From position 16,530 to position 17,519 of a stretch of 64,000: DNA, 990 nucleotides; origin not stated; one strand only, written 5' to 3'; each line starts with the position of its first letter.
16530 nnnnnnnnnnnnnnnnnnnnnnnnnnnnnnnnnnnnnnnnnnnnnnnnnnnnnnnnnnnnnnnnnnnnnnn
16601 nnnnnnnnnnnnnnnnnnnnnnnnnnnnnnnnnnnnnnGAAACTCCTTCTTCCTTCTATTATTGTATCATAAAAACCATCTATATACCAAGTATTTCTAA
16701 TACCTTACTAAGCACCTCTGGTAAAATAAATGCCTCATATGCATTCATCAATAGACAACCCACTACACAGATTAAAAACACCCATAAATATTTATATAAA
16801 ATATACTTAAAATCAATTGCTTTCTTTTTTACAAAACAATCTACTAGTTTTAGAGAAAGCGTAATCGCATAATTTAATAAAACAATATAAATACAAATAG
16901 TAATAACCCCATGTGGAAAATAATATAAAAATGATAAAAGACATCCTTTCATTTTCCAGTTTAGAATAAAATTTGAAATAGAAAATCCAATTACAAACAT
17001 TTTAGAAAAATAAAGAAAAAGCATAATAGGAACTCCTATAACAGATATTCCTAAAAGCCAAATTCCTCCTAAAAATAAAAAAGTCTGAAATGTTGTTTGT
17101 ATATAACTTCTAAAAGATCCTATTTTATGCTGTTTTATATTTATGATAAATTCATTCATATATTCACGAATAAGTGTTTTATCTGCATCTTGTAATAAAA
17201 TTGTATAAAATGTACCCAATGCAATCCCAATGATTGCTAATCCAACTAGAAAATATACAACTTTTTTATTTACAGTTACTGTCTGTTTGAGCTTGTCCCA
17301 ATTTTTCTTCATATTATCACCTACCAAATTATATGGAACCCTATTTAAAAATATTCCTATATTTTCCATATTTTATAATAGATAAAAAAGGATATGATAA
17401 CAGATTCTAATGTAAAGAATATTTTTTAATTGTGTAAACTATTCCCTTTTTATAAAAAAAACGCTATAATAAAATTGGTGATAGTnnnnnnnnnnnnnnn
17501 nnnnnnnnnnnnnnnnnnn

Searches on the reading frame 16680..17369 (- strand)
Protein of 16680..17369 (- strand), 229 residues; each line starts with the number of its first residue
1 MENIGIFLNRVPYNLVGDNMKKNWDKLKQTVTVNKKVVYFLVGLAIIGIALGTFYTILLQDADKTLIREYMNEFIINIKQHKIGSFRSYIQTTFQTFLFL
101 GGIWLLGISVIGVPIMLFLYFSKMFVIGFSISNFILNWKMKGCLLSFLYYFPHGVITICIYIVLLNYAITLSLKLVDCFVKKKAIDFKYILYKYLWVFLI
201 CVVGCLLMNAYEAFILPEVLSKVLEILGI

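Call 67: search_protein_families(library=pfam, proteins=[window:16680-17369:-], max_evalue=0.0001)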
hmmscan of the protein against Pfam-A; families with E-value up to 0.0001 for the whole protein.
window:16680-17369:- (229 aa): 1 family
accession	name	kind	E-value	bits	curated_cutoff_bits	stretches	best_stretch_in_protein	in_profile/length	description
PF01944.22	SpoIIM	-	1.9e-13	51.1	26.9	1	43-215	3-161/163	Stage II sporulation protein M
